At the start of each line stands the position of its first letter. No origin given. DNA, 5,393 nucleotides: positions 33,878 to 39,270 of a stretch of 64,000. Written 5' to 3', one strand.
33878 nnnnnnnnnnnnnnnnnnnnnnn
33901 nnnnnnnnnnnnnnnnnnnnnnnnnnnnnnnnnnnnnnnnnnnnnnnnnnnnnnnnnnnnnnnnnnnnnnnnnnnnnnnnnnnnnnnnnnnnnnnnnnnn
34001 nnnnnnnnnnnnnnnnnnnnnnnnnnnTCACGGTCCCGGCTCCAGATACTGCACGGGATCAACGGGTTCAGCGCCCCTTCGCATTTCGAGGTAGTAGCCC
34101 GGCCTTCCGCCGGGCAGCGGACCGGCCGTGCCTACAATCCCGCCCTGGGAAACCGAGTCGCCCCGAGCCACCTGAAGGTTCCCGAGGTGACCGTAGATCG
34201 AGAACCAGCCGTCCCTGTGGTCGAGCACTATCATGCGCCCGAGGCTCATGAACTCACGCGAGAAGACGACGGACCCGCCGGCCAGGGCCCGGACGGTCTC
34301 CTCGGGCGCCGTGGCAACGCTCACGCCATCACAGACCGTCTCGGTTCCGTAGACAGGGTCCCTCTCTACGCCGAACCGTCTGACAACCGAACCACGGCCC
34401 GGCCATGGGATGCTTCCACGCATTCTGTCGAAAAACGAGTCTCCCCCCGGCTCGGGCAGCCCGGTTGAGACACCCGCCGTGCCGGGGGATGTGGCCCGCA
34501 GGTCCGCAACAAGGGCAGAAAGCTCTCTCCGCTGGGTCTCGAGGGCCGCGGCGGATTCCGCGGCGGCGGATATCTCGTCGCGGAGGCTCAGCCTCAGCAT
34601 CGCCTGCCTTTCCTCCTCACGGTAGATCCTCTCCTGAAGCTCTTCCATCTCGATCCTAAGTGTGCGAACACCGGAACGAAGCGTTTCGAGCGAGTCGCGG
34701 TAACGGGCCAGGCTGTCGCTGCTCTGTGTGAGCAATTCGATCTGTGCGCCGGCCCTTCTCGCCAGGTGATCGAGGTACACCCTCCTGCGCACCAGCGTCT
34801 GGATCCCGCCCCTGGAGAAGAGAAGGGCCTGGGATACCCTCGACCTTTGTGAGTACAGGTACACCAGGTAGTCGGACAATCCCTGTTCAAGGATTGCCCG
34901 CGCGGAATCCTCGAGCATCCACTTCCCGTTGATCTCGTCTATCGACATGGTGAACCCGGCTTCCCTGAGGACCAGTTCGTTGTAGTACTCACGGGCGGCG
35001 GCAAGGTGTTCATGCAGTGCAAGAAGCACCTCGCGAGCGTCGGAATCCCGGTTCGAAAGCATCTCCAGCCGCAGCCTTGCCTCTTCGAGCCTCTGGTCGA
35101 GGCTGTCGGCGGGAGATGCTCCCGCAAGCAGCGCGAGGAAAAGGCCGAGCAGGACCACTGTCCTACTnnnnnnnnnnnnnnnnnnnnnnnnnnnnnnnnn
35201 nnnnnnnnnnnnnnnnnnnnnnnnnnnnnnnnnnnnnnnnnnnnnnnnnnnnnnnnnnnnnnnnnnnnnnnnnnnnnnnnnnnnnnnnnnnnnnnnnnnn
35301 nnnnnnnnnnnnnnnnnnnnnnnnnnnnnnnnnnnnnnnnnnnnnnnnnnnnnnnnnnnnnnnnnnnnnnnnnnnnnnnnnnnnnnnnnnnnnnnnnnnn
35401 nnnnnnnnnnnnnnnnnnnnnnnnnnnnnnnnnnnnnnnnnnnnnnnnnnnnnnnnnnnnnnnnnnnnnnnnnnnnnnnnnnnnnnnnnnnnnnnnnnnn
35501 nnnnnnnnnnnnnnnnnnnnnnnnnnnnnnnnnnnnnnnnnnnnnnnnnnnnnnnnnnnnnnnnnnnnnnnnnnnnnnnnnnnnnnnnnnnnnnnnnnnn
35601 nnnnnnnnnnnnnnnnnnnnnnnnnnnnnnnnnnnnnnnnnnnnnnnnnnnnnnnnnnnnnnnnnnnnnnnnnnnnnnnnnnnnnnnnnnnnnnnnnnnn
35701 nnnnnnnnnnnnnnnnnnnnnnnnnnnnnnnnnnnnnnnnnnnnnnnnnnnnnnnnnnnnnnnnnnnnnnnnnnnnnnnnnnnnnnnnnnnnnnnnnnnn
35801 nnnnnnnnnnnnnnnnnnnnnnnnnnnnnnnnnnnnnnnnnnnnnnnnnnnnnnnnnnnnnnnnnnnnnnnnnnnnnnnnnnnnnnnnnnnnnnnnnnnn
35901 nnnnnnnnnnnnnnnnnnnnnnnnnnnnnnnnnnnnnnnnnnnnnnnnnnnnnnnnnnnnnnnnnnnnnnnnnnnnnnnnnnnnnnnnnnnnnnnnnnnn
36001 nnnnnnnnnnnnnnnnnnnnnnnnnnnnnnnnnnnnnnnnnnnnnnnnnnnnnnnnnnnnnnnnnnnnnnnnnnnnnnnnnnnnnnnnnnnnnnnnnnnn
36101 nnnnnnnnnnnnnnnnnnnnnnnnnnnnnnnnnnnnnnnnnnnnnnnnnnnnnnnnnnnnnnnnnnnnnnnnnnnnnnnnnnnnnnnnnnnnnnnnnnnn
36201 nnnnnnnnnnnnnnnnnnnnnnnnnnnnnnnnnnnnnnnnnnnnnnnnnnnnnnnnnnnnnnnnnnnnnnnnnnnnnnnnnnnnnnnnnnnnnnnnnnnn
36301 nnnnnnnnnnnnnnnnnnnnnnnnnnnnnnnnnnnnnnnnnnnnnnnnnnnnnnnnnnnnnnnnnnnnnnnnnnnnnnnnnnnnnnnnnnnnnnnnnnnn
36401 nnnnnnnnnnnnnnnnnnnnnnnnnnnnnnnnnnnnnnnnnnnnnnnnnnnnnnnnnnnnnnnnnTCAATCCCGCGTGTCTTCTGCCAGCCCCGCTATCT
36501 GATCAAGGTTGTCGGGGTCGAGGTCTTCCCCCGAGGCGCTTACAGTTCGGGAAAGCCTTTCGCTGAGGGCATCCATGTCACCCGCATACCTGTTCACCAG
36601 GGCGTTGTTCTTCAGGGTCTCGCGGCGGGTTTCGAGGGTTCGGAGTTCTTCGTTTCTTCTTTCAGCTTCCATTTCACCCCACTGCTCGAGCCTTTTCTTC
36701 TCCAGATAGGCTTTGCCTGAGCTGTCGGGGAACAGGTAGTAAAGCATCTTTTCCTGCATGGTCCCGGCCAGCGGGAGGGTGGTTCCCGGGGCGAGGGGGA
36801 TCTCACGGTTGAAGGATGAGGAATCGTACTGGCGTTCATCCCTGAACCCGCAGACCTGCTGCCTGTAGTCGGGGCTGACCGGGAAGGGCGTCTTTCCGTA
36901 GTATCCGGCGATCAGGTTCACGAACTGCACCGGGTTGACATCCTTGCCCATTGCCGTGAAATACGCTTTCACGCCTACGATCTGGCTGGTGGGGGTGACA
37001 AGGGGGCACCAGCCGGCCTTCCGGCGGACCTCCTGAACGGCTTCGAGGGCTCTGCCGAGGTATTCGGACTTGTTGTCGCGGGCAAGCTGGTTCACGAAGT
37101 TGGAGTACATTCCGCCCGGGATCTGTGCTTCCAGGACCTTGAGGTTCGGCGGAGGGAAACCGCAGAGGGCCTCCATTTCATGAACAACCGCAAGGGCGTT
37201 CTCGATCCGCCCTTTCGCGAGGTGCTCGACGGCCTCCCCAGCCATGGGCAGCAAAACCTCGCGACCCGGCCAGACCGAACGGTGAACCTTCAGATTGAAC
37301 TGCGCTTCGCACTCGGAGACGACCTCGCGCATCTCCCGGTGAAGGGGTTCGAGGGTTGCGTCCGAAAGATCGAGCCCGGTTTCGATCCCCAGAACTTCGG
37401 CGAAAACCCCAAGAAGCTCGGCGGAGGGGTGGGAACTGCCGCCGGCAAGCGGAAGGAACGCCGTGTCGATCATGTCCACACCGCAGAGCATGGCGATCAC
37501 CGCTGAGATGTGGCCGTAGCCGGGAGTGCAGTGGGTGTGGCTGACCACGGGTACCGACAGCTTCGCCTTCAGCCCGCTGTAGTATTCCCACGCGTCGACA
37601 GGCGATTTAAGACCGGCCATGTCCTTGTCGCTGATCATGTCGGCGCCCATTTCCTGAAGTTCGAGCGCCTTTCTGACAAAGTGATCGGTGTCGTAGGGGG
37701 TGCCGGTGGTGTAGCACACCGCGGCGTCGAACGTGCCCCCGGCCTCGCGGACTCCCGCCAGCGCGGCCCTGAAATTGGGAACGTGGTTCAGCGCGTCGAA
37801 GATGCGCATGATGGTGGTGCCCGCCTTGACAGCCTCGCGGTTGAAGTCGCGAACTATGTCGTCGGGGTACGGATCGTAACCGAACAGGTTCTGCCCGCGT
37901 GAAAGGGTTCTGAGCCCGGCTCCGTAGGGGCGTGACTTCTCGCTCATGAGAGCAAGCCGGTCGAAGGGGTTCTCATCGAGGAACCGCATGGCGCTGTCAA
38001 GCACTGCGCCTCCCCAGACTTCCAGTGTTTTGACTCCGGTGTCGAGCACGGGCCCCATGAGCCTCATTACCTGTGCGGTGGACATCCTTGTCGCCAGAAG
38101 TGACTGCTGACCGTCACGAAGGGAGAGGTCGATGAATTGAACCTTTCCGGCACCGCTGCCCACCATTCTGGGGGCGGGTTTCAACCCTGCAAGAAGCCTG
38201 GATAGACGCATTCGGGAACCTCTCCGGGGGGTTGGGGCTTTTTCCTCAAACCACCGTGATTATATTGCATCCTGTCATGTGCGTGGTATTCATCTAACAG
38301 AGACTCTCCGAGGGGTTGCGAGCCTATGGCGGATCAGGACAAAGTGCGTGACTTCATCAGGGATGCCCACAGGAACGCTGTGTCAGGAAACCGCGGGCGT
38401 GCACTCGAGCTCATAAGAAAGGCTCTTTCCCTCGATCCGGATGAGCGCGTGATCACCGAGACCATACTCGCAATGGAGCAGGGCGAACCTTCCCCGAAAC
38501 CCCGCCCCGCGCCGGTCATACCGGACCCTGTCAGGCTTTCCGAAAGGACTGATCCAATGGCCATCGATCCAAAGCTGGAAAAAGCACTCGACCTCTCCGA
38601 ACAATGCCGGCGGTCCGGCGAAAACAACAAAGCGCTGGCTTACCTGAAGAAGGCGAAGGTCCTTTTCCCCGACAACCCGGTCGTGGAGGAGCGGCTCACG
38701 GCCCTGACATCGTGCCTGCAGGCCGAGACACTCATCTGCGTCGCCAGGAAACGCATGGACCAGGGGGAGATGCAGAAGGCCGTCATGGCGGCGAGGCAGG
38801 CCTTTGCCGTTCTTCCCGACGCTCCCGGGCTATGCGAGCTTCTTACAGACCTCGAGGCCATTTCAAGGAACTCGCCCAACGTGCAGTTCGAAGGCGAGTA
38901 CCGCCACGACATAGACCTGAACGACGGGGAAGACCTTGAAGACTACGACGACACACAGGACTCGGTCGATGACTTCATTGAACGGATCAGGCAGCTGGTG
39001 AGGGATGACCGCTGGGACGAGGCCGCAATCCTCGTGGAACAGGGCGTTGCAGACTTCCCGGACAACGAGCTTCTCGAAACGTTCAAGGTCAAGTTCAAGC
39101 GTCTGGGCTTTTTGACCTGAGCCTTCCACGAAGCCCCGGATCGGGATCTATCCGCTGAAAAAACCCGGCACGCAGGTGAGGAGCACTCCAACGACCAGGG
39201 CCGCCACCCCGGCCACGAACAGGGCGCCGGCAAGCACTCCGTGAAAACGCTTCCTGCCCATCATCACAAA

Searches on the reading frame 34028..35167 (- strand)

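Call 26: search_protein_families(library=pfam, proteins=[window:34028-35167:-], max_evalue=0.01)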
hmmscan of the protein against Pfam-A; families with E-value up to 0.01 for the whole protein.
window:34028-35167:- (379 aa): 3 families
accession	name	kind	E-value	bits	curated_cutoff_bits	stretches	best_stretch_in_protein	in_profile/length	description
PF01551.29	Peptidase_M23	-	1.5e-17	64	28.7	1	280-371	4-96/96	Peptidase family M23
PF16591.11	HBM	-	0.0045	16.9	29.8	1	139-203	187-254/254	Helical bimodular sensor domain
PF05010.19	TACC_C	-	0.0092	16.2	29.9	0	149-224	94-170/201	Transforming acidic coiled-coil-containing protein (TACC), C-terminal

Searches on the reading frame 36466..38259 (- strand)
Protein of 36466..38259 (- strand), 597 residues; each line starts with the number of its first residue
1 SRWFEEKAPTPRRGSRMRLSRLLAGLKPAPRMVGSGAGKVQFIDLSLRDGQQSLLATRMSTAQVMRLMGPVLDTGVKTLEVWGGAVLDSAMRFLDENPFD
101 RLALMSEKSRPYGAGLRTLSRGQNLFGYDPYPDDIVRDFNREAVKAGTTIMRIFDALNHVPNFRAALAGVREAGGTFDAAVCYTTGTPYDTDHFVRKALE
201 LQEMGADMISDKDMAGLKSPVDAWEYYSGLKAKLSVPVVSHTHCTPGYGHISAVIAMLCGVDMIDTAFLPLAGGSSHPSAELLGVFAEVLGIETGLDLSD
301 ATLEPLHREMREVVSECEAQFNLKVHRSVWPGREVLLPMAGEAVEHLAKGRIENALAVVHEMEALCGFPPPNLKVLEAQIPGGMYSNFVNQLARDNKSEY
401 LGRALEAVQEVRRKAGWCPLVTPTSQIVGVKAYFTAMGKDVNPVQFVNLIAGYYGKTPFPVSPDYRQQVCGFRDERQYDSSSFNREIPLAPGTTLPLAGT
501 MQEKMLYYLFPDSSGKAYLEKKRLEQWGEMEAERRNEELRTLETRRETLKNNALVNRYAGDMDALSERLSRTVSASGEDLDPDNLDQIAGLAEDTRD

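Call 27: search_protein_families(library=pfam, proteins=[window:36466-38259:-], max_evalue=0.01)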
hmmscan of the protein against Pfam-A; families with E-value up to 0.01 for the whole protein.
window:36466-38259:- (597 aa): 2 families
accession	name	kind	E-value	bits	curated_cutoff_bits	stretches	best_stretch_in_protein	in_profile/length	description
PF02436.23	PYC_OADA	-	3.3e-21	76.4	27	1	375-476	1-117/201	Conserved carboxylase domain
PF00682.25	HMGL-like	-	3.1e-11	43.6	29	2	163-300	115-252/260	HMGL-like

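Call 43: search_protein_families(library=ncbifam, proteins=[window:36466-38259:-], max_evalue=0.001)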
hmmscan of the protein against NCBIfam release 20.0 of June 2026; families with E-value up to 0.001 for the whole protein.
window:36466-38259:- (597 aa): 12 families
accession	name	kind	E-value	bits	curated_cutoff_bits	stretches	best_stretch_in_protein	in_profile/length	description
NF006761.0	PRK09282.1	domain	2.5e-108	363.1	402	2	39-370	3-335/591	pyruvate carboxylase subunit B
NF008985.0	PRK12331.1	equivalog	5.8e-95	318.7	718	2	39-301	3-263/465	oxaloacetate decarboxylase subunit alpha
TIGR01108.1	oadA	equivalog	1.4e-94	317.7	756.5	2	43-322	2-276/582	sodium-extruding oxaloacetate decarboxylase subunit alpha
NF010644.0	PRK14041.1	equivalog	1.1e-90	304.5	734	2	39-300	2-261/467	pyruvate carboxylase subunit B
NF010643.0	PRK14040.1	subfamily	3.2e-74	250.4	892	2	39-313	6-276/595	oxaloacetate decarboxylase subunit alpha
NF008984.0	PRK12330.1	equivalog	1.7e-73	248.1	827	2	39-370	5-339/500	methylmalonyl-CoA carboxytransferase subunit 5S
NF009231.0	PRK12581.1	equivalog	2.6e-72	243.9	954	2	40-291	13-262/468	oxaloacetate decarboxylase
NF010645.0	PRK14042.1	equivalog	1.2e-68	232.4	1182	2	40-298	4-260/596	pyruvate carboxylase subunit B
NF009554.0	PRK12999.1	equivalog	1.2e-68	232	965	2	38-321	532-822/1147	pyruvate carboxylase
TIGR01235.1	pyruv_carbox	equivalog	1.3e-60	205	1114.45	1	40-321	531-819/1143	pyruvate carboxylase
NF006049.0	PRK08195.1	subfamily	3.9e-10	39.3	229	1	189-300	145-258/344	4-hyroxy-2-oxovalerate/4-hydroxy-2-oxopentanoic acid aldolase,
TIGR03217.1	4OH_2_O_val_ald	equivalog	7.5e-08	31.9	286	1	190-299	141-252/334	4-hydroxy-2-oxovalerate aldolase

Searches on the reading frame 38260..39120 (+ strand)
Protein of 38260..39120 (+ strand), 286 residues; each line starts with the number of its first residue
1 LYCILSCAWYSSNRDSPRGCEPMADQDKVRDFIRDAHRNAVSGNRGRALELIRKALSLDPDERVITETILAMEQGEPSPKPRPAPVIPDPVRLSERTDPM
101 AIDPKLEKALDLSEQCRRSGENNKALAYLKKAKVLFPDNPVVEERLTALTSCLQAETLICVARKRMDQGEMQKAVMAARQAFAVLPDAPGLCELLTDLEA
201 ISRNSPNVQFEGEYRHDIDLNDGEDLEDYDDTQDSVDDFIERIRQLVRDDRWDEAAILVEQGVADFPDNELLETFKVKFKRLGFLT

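Call 27: search_protein_families(library=pfam, proteins=[window:38260-39120:+], max_evalue=0.01)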
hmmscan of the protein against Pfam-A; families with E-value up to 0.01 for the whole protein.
window:38260-39120:+ (286 aa): 5 families
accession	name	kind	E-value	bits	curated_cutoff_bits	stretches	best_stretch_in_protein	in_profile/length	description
PF13428.12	TPR_14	-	1.5e-12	47.3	23.5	0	110-146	5-41/44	Tetratricopeptide repeat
PF07719.23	TPR_2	-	7.3e-08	32.4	27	0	112-139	7-34/34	Tetratricopeptide repeat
PF00515.34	TPR_1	-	8.8e-05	22.6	27.8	0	118-139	13-34/34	Tetratricopeptide repeat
PF14559.12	TPR_19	-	0.00081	20.1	25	0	43-61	5-23/68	Tetratricopeptide repeat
PF13429.12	TPR_15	-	0.0022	17.9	26.2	0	40-70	157-187/280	Tetratricopeptide repeat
